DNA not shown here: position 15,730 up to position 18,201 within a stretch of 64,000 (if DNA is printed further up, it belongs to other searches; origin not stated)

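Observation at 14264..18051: Orphan 723-aa adenosine-deaminase-fold protein with extra domains, translationally coupled to a CBS-regulated pyrophosphatase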

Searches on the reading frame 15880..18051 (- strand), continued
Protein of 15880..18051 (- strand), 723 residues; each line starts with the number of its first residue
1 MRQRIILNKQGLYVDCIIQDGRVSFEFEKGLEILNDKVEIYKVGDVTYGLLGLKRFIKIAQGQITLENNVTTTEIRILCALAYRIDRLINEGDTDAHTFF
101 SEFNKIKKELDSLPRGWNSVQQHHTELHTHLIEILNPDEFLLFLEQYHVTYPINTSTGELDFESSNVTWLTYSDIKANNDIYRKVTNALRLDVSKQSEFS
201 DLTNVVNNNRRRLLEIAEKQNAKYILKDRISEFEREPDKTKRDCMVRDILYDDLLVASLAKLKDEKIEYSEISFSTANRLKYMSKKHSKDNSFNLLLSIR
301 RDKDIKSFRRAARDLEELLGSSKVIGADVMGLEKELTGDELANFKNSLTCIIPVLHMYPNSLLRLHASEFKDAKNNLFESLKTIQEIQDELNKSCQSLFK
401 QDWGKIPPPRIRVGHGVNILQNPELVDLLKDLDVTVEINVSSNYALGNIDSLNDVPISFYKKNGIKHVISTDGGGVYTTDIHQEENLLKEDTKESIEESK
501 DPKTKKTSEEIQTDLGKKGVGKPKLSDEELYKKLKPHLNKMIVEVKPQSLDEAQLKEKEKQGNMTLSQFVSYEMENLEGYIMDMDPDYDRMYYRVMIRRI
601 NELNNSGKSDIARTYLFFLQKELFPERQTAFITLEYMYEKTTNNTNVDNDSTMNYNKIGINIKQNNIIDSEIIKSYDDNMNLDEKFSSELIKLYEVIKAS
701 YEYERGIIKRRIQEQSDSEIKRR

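Call 31: search_solved_structures(query=A1, max_evalue=10, show_alignments=0)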
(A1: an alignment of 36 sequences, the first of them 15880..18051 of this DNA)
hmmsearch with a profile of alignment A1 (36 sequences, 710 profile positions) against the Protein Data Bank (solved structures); distinct sequences matched with E-value up to 10: 22.
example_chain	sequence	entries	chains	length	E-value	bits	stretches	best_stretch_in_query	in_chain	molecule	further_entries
6ii7_A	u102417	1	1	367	4.3e-15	58.5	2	446-518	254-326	Adenosine deaminase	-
3ewd_A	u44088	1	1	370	1.4e-13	53.5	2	446-527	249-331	Adenosine deaminase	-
3ewc_A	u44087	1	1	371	1.4e-13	53.4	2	446-527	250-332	Adenosine deaminase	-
2amx_A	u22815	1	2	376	3.7e-13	52.1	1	446-518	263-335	adenosine deaminase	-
2pgf_A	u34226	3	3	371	1.5e-12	50.1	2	446-524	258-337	adenosine deaminase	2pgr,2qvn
9nte_A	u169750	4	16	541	4.7e-08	35.2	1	446-513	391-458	Helix pomatia AMP deaminase | AMP deaminase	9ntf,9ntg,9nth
6n91_A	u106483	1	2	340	4.7e-06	28.6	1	446-506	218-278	Adenosine deaminase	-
6n9m_A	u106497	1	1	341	0.00012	23.9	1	446-508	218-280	Adenosine deaminase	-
6iv5_A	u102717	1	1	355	0.00013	23.8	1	446-524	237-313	Adenosine/AMP deaminase family protein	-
9nti_A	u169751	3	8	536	0.00013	23.8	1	446-522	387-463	Adenosine deaminase AGSA,Adenosine deaminase AGSA,Chimeric adenosine deaminase growth fact | Adenosine deaminase AGSA,Adenosine deaminase AGSA,AMP deaminase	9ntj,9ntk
6ijm_A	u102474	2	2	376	0.00015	23.6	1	446-524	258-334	Adenosine/AMP deaminase family protein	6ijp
6j23_A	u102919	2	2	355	0.0026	19.5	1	446-524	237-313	Adenosine/AMP deaminase family protein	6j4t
6ijn_A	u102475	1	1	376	0.0031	19.3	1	446-524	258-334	Adenosine/AMP deaminase family protein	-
8qch_A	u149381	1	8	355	0.01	17.6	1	446-528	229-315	Adenosine deaminase-like protein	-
3lgd_A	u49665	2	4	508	0.083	14.5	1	446-508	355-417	Adenosine deaminase CECR1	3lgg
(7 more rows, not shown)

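Call 34: search_protein_families(library=pfam, proteins=[P0042, P0043, P0046, P0083], max_evalue=0.1)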
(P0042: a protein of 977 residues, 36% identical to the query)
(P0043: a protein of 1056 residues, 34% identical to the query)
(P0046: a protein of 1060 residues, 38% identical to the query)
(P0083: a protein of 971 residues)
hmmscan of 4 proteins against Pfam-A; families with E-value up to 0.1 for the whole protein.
P0042 (977 aa): 2 families
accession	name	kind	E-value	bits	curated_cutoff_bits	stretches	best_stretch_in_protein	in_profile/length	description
PF00962.28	A_deaminase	-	6.4e-12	45.6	27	1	563-639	215-287/330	Adenosine deaminase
PF24231.1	DUF7444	-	0.027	14.8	27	0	78-111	41-74/90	Family of unknown function (DUF7444)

P0043 (1056 aa): 1 family
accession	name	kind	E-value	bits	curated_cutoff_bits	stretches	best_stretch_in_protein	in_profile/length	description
PF00962.28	A_deaminase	-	9.9e-07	28.6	27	1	622-702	215-288/330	Adenosine deaminase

P0046 (1060 aa): 1 family
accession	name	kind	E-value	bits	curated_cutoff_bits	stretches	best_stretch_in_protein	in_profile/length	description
PF00962.28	A_deaminase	-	2.5e-11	43.7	27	1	648-722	215-289/330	Adenosine deaminase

P0083 (971 aa): 2 families
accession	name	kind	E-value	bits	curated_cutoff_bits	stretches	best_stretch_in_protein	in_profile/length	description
PF00962.28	A_deaminase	-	1.7e-11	44.3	27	1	582-656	215-289/330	Adenosine deaminase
PF05960.17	DUF885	-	0.0019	18.3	32.4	1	361-532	167-335/532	Bacterial protein of unknown function (DUF885)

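Call 37: search_protein_families(library=ncbifam, proteins=[P0108, P0113, P0137, P0130, P0064, P0178, P0159, P0125, P0103], max_evalue=0.01)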
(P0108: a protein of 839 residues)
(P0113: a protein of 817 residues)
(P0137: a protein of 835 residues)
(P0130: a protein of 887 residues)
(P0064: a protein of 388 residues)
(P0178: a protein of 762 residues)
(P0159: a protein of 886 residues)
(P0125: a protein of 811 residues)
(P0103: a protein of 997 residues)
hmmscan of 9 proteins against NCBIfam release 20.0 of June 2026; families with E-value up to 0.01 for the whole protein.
P0108 (839 aa): 11 families
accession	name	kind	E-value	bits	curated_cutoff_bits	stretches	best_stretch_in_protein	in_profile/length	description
TIGR01430.1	aden_deam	equivalog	2.9e-22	79.1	216.55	2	267-541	46-304/323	adenosine deaminase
NF006848.0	PRK09358.1-3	equivalog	2e-17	63.5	426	1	270-541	48-304/325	adenosine deaminase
NF006846.0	PRK09358.1-1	equivalog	9.7e-14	51.1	459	2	449-542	217-312/333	adenosine deaminase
NF006849.0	PRK09358.1-5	equivalog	1.1e-11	44.4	494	2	449-538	224-315/350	adenosine deaminase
NF006854.0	PRK09358.3-1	equivalog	6.6e-08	32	530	1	450-531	222-305/344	adenosine deaminase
NF006850.0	PRK09358.1-6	equivalog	4.2e-05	22.6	419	0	332-539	122-306/334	adenosine deaminase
TIGR02967.1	guan_deamin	equivalog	0.00012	21.2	375.4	1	394-515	189-302/401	guanine deaminase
NF006859.0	PRK09358.3-6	equivalog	0.00054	19.3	549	1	459-510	215-266/299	adenosine deaminase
NF006252.0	PRK08393.1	equivalog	0.0016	17.5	617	1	449-512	241-299/424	N-ethylammeline chlorohydrolase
NF004701.0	PRK06038.1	equivalog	0.0049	15.6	609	0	451-511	246-301/432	N-ethylammeline chlorohydrolase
NF005540.0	PRK07203.1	equivalog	0.008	14.9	444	0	451-511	259-314/444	putative aminohydrolase SsnA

P0113 (817 aa): 8 families
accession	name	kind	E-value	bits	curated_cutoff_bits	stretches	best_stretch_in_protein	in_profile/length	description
TIGR01430.1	aden_deam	equivalog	3e-21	75.8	216.55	1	129-466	4-297/323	adenosine deaminase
NF006848.0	PRK09358.1-3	equivalog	6.7e-13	48.6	426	1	201-472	47-303/325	adenosine deaminase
NF006846.0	PRK09358.1-1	equivalog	5.8e-10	38.7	459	1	258-471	119-309/333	adenosine deaminase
NF006849.0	PRK09358.1-5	equivalog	2.4e-09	36.7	494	1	381-446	224-290/350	adenosine deaminase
NF006854.0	PRK09358.3-1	equivalog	0.00019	20.7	530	1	382-454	222-295/344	adenosine deaminase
NF006850.0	PRK09358.1-6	equivalog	0.00021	20.3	419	1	129-443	11-277/334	adenosine deaminase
TIGR01431.1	adm_rel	subfamily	0.0013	17.7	315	1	273-450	257-420/479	adenosine deaminase-related growth factor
NF006859.0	PRK09358.3-6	equivalog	0.0038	16.5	549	1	385-452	208-277/299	adenosine deaminase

P0137 (835 aa): 11 families
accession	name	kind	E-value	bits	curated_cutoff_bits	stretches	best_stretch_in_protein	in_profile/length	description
TIGR01430.1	aden_deam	equivalog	4.6e-16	58.8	216.55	1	285-514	78-281/323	adenosine deaminase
NF006848.0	PRK09358.1-3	equivalog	4.8e-14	52.4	426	1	286-535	78-303/325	adenosine deaminase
NF006846.0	PRK09358.1-1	equivalog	8.7e-12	44.7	459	1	443-534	216-311/333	adenosine deaminase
NF006849.0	PRK09358.1-5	equivalog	1.7e-08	34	494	1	444-534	224-316/350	adenosine deaminase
NF006854.0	PRK09358.3-1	equivalog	4.2e-08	32.7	530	1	443-518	220-297/344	adenosine deaminase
NF006856.0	PRK09358.3-3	equivalog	4.9e-07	29.2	510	1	448-535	219-308/316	adenosine deaminase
NF006847.0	PRK09358.1-2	equivalog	4.9e-07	28.9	412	1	342-518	153-314/364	adenosine deaminase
NF006850.0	PRK09358.1-6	equivalog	6.5e-06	25.2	419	1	442-522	212-296/334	adenosine deaminase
NF006859.0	PRK09358.3-6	equivalog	2.1e-05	23.9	549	1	448-508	208-269/299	adenosine deaminase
TIGR02967.1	guan_deamin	equivalog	3.2e-05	23.1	375.4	1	393-512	196-304/401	guanine deaminase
TIGR01431.1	adm_rel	subfamily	0.00028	19.8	315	1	315-511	239-418/479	adenosine deaminase-related growth factor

P0130 (887 aa): 7 families
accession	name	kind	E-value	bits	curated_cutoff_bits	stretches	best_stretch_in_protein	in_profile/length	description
TIGR01430.1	aden_deam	equivalog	1.4e-11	44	216.55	1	330-520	146-317/323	adenosine deaminase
NF006846.0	PRK09358.1-1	equivalog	2.2e-11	43.4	459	1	269-519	89-323/333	adenosine deaminase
NF006848.0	PRK09358.1-3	equivalog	5.6e-10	39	426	1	410-503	208-303/325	adenosine deaminase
NF006854.0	PRK09358.3-1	equivalog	6.2e-07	28.8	530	1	413-511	222-319/344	adenosine deaminase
NF006849.0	PRK09358.1-5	equivalog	1.2e-05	24.6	494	1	413-502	225-316/350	adenosine deaminase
NF006850.0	PRK09358.1-6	equivalog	0.0026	16.7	419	0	411-515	213-321/334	adenosine deaminase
NF006859.0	PRK09358.3-6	equivalog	0.0071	15.6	549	0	413-483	205-277/299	adenosine deaminase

P0064 (388 aa): 9 families
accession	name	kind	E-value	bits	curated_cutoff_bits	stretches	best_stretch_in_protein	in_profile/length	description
TIGR01430.1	aden_deam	equivalog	1.6e-13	50.4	216.55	1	163-362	123-294/323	adenosine deaminase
NF006848.0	PRK09358.1-3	equivalog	5.1e-11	42.4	426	1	278-364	210-296/325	adenosine deaminase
TIGR01431.1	adm_rel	subfamily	5.2e-11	42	315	1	163-347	254-419/479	adenosine deaminase-related growth factor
NF006854.0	PRK09358.3-1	equivalog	8.7e-09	34.9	530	1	279-364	222-307/344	adenosine deaminase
NF006846.0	PRK09358.1-1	equivalog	8.1e-08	31.7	459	1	279-364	218-303/333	adenosine deaminase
NF006849.0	PRK09358.1-5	equivalog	1.9e-07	30.5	494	1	279-363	225-309/350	adenosine deaminase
NF006856.0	PRK09358.3-3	equivalog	2e-05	23.9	510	1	180-351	144-288/316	adenosine deaminase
NF006847.0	PRK09358.1-2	equivalog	0.0001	21.2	412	1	161-362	141-323/364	adenosine deaminase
NF006850.0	PRK09358.1-6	equivalog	0.0022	16.9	419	0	279-342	215-278/334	adenosine deaminase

P0178 (762 aa): 11 families
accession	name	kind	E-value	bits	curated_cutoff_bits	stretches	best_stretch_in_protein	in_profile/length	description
TIGR01430.1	aden_deam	equivalog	7.8e-26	90.9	216.55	2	485-741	47-304/323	adenosine deaminase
NF006846.0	PRK09358.1-1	equivalog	6.4e-19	68.2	459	1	516-740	85-310/333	adenosine deaminase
NF006848.0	PRK09358.1-3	equivalog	1.1e-16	61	426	1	486-741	47-304/325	adenosine deaminase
NF006849.0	PRK09358.1-5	equivalog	2.4e-14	53.2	494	1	512-741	85-318/350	adenosine deaminase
NF006847.0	PRK09358.1-2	equivalog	5.2e-11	42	412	1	525-660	114-241/364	adenosine deaminase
NF006854.0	PRK09358.3-1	equivalog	9.8e-11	41.3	530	1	497-741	70-315/344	adenosine deaminase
NF006850.0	PRK09358.1-6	equivalog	1.7e-10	40.3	419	1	548-750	122-319/334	adenosine deaminase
TIGR01431.1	adm_rel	subfamily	2.4e-09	36.5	315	1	557-722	257-424/479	adenosine deaminase-related growth factor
NF006702.0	PRK09248.1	domain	0.00042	19.9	264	1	658-741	143-226/246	PHP domain-containing protein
TIGR03314.1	Se_ssnA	subfamily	0.0013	17.7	455.5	1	647-712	256-314/441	putative selenium metabolism protein SsnA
NF006859.0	PRK09358.3-6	equivalog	0.0014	18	549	1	548-714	111-270/299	adenosine deaminase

P0159 (886 aa): 13 families
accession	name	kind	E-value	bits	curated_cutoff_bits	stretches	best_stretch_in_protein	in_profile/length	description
TIGR01430.1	aden_deam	equivalog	4.6e-24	85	216.55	1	211-450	48-284/323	adenosine deaminase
NF006849.0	PRK09358.1-5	equivalog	4.4e-13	49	494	1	341-453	193-301/350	adenosine deaminase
NF006846.0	PRK09358.1-1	equivalog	6.8e-13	48.3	459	1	277-476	129-320/333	adenosine deaminase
NF006848.0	PRK09358.1-3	equivalog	1.3e-12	47.6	426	1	217-453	53-287/325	adenosine deaminase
NF006850.0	PRK09358.1-6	equivalog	5.5e-08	32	419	1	273-444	122-285/334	adenosine deaminase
NF006854.0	PRK09358.3-1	equivalog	1.2e-06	27.8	530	1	346-457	195-303/344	adenosine deaminase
NF050029.2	TransRepNtr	equivalog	5.6e-06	26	400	1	740-881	33-154/245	ADPR responsive transcriptional repressor NtrR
NF003787.0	PRK05379.1-4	equivalog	1.2e-05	24.4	449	1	744-866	220-326/346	bifunctional nicotinamide-nucleotide adenylyltransferase/Nudix hydroxylase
NF006847.0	PRK09358.1-2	equivalog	5e-05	22.3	412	1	252-391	116-242/364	adenosine deaminase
NF003786.0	PRK05379.1-2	equivalog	0.00049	19.4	397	1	745-879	231-351/354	bifunctional nicotinamide-nucleotide adenylyltransferase/Nudix hydroxylase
NF006856.0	PRK09358.3-3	equivalog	0.00051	19.3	510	1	269-449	118-288/316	adenosine deaminase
TIGR01431.1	adm_rel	subfamily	0.00055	18.9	315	1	283-444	258-418/479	adenosine deaminase-related growth factor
TIGR03314.1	Se_ssnA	subfamily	0.0054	15.6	455.5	1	379-441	258-315/441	putative selenium metabolism protein SsnA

P0125 (811 aa): 8 families
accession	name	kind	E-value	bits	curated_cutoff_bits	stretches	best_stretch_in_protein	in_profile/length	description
TIGR01430.1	aden_deam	equivalog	1.1e-15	57.5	216.55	2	192-332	54-194/323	adenosine deaminase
NF006848.0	PRK09358.1-3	equivalog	3.5e-11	43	426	2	181-332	42-194/325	adenosine deaminase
NF006846.0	PRK09358.1-1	equivalog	8.9e-09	34.8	459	1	406-475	241-311/333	adenosine deaminase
NF006847.0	PRK09358.1-2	equivalog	2.2e-07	30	412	1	370-473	228-331/364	adenosine deaminase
NF006856.0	PRK09358.3-3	equivalog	1.4e-05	24.4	510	1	409-475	242-309/316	adenosine deaminase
NF006849.0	PRK09358.1-5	equivalog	4.1e-05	22.8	494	1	406-474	248-317/350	adenosine deaminase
NF006859.0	PRK09358.3-6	equivalog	0.00015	21.1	549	1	411-456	233-278/299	adenosine deaminase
NF006854.0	PRK09358.3-1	equivalog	0.0069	15.5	530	0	404-461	243-300/344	adenosine deaminase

P0103 (997 aa): 4 families
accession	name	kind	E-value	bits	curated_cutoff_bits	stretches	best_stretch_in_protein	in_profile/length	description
NF006848.0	PRK09358.1-3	equivalog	9.4e-07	28.4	426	1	502-579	210-283/325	adenosine deaminase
NF006849.0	PRK09358.1-5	equivalog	2.6e-06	26.8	494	1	503-586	225-304/350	adenosine deaminase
TIGR01430.1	aden_deam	equivalog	3.9e-06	26.2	216.55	1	503-579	211-283/323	adenosine deaminase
NF006854.0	PRK09358.3-1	equivalog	0.0072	15.4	530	0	503-581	222-296/344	adenosine deaminase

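Call 38: find_encoding_contigs(protein=P0137, flank=7000, max_places=3)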
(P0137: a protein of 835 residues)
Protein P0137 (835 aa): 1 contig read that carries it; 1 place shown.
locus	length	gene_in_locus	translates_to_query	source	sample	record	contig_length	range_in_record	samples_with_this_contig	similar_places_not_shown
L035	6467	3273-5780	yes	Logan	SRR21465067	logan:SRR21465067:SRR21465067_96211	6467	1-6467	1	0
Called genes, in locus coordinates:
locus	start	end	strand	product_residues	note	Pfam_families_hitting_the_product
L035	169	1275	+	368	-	PF11104:PilM_2 (faint), PF02491:SHS2_FTSA (weak), PF14450:FtsA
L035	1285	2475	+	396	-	PF00091:Tubulin, PF12327:FtsZ_C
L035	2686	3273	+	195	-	PF01725:Ham1p_like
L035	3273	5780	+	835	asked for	PF00962:A_deaminase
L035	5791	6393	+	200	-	-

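Call 39: find_encoding_contigs(protein=P0113, flank=7000, max_places=3)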
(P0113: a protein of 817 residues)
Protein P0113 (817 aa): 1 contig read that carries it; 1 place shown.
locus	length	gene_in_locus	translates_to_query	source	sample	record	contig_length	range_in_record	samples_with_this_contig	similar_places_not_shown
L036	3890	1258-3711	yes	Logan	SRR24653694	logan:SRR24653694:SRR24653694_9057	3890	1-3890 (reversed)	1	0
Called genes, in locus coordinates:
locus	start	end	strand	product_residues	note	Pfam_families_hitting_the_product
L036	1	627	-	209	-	?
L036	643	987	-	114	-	PF13641:Glyco_tranf_2_3, PF00535:Glycos_transf_2, PF10111:Glyco_tranf_2_2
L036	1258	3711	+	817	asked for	PF00962:A_deaminase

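Call 43: search_protein_families(library=pfam, alignment_id=A2, max_evalue=0.001)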
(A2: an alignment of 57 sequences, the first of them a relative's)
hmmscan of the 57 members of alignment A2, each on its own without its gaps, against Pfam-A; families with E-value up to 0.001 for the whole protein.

A. member 1, P0074 (783 aa): 1 family
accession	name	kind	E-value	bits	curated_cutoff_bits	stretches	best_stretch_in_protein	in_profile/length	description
PF00962.28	A_deaminase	-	7e-10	38.9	27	1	416-493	215-291/330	Adenosine deaminase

B. families by the number of members that match (of 57 scanned): 6 families
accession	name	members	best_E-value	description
PF00962.28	A_deaminase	57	1.3e-26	Adenosine deaminase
PF00293.34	NUDIX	5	5.5e-15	NUDIX domain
PF15891.11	Nuc_deoxyri_tr2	1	1.5e-05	Nucleoside 2-deoxyribosyltransferase like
PF01979.26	Amidohydro_1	1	3.7e-05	Amidohydrolase family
PF12987.12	DUF3871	1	0.00016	Domain of unknown function, B. Theta Gene description (DUF3871)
PF15188.11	CCDC-167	1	0.0006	Coiled-coil domain-containing protein 167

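Call 44: search_solved_structures(query=A2, max_evalue=1, show_alignments=0)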
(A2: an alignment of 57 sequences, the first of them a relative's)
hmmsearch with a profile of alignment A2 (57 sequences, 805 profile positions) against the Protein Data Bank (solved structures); distinct sequences matched with E-value up to 1: 46.
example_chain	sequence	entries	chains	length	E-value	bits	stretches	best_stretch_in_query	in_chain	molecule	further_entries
6ii7_A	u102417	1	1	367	1.1e-20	76.9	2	282-465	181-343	Adenosine deaminase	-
3ewc_A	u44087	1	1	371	1.8e-20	76.2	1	295-470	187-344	Adenosine deaminase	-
2pgf_A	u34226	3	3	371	2.2e-20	75.9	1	296-470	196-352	adenosine deaminase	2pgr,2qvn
3ewd_A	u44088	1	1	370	1.1e-19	73.5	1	297-470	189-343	Adenosine deaminase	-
2amx_A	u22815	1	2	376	7.6e-19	70.8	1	331-450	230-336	adenosine deaminase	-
6n91_A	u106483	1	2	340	7.8e-17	64.2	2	232-465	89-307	Adenosine deaminase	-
6ijm_A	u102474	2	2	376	5.7e-16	61.3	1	211-460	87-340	Adenosine/AMP deaminase family protein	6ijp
6iv5_A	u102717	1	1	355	7.2e-16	61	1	211-460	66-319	Adenosine/AMP deaminase family protein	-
6n9m_A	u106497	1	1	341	7.8e-15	57.5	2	225-481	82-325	Adenosine deaminase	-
6ijn_A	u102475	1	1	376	5.8e-14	54.7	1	211-460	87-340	Adenosine/AMP deaminase family protein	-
6j23_A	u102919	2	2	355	7.2e-14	54.4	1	211-460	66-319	Adenosine/AMP deaminase family protein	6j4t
9vlv_A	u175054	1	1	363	1.5e-13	53.3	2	220-467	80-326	Adenosine deaminase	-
8qch_A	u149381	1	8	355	2.2e-13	52.7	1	210-489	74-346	Adenosine deaminase-like protein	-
1fkx_A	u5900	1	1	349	5e-13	51.6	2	217-467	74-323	ADENOSINE DEAMINASE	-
3t1g_A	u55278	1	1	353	5.8e-13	51.4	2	218-407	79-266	organophosphate hydrolase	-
9nte_A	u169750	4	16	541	6e-11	44.7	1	220-445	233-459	Helix pomatia AMP deaminase | AMP deaminase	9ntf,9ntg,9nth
7rtg_A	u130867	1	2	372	2.7e-08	35.9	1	217-408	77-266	Adenosine deaminase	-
3lgd_A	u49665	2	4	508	1.1e-07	33.9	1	194-445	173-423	Adenosine deaminase CECR1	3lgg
2i9u_A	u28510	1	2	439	6e-05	24.9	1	384-437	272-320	Cytosine/guanine deaminase related protein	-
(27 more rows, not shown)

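Call 48: find_related_loci(query=A1, collection=viral_contigs, flank=6000)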
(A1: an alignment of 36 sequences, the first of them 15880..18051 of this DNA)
Query A1 (723 aa) in viral_contigs; peptide patterns used: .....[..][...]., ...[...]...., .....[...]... (x = any residue, [..] = any of these).
75 stretches matched a pattern, but none encodes a relative of the query by tblastn (E <= 1e-3).
